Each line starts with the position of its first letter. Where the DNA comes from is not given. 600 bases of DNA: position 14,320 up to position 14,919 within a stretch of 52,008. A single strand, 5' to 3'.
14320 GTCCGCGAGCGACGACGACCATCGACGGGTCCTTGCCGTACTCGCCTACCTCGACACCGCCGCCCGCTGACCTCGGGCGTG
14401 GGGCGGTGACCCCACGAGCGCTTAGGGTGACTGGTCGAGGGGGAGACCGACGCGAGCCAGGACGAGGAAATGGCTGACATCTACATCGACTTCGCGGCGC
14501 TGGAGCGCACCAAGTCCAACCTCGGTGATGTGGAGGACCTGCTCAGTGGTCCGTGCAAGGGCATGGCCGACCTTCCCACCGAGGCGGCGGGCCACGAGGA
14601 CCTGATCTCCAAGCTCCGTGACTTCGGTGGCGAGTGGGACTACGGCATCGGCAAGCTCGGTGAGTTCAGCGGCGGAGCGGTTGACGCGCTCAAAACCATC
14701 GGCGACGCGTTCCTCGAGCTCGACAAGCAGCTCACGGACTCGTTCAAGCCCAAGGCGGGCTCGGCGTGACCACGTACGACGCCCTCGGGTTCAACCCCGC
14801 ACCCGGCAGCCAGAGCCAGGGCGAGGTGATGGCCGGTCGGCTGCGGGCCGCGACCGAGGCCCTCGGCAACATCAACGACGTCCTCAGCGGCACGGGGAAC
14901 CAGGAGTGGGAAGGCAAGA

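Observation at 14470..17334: Orphan four-gene cassette resembling a type VII-secreted membrane toxin with helper, chaperone and immunity genes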

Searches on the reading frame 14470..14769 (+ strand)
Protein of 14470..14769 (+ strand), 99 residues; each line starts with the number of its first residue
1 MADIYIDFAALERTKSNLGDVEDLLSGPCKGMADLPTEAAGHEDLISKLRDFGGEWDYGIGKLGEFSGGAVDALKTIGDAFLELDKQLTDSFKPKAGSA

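Call 7: search_protein_families(library=pfam, proteins=[window:14470-14769:+], max_evalue=1)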
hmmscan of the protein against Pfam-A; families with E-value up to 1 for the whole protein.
window:14470-14769:+ (99 aa): 1 family
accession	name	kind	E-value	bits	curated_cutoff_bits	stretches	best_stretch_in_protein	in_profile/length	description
PF04219.17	DUF413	-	0.27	11.7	25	1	56-87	8-39/90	Protein of unknown function, DUF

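Call 8: search_protein_families(library=ncbifam, proteins=[window:14470-14769:+], max_evalue=1)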
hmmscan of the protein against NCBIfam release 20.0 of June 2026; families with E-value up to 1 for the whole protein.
window:14470-14769:+ (99 aa): 0 families

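Call 62: search_protein_families(library=padloc, proteins=[window:14470-14769:+], max_evalue=0.1)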
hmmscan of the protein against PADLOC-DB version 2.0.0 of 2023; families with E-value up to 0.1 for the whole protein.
window:14470-14769:+ (99 aa): 0 families

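Call 92: search_solved_structures(query=A7, max_evalue=10, show_alignments=2)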
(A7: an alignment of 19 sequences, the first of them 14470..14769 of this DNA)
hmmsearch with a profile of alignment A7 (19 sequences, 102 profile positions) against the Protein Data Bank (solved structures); distinct sequences matched with E-value up to 10: 127 (the best 60 are shown).
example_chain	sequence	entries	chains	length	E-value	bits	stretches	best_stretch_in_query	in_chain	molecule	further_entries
8a3k_UNK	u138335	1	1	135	1.1e-07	35.1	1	10-44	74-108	sc-apCC-4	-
7zr2_A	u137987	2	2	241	0.0002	24.7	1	11-89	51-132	Spike protein S2',Chimeric protein mimic of SARS-CoV-2 Spike HR1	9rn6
8qae_A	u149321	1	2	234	0.0021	21.4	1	10-90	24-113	sc-apCC-6-SLLA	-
9r1j_A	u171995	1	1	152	0.015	18.7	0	10-46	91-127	sc-apCC-4-NR-1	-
9dec_A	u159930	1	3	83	0.019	18.4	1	59-100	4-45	D9-threaded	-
6kos_A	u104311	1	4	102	0.02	18.3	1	13-84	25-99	SUWA (Super WA20)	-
6xky_A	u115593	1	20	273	0.021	18.2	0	14-66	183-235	Flagellin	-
8uxj_A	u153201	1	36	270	0.029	17.8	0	14-66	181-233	Flagellin FljK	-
8gl3_A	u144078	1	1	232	0.029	17.7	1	9-98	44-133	pRLB-519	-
6xl0_A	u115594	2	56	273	0.032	17.6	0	14-66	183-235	Flagellin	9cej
8uxk_A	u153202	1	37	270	0.042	17.2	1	14-66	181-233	Flagellin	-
9cem_A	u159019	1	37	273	0.046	17.1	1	14-66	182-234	Flagellin FljL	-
9r1k_A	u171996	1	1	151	0.054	16.9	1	10-54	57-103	sc-apCC-4-A7F-1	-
2jua_A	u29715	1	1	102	0.06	16.8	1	9-91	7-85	de novo protein S836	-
9cef_A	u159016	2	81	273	0.12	15.8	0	14-66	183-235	Flagellin FljN | Flagellin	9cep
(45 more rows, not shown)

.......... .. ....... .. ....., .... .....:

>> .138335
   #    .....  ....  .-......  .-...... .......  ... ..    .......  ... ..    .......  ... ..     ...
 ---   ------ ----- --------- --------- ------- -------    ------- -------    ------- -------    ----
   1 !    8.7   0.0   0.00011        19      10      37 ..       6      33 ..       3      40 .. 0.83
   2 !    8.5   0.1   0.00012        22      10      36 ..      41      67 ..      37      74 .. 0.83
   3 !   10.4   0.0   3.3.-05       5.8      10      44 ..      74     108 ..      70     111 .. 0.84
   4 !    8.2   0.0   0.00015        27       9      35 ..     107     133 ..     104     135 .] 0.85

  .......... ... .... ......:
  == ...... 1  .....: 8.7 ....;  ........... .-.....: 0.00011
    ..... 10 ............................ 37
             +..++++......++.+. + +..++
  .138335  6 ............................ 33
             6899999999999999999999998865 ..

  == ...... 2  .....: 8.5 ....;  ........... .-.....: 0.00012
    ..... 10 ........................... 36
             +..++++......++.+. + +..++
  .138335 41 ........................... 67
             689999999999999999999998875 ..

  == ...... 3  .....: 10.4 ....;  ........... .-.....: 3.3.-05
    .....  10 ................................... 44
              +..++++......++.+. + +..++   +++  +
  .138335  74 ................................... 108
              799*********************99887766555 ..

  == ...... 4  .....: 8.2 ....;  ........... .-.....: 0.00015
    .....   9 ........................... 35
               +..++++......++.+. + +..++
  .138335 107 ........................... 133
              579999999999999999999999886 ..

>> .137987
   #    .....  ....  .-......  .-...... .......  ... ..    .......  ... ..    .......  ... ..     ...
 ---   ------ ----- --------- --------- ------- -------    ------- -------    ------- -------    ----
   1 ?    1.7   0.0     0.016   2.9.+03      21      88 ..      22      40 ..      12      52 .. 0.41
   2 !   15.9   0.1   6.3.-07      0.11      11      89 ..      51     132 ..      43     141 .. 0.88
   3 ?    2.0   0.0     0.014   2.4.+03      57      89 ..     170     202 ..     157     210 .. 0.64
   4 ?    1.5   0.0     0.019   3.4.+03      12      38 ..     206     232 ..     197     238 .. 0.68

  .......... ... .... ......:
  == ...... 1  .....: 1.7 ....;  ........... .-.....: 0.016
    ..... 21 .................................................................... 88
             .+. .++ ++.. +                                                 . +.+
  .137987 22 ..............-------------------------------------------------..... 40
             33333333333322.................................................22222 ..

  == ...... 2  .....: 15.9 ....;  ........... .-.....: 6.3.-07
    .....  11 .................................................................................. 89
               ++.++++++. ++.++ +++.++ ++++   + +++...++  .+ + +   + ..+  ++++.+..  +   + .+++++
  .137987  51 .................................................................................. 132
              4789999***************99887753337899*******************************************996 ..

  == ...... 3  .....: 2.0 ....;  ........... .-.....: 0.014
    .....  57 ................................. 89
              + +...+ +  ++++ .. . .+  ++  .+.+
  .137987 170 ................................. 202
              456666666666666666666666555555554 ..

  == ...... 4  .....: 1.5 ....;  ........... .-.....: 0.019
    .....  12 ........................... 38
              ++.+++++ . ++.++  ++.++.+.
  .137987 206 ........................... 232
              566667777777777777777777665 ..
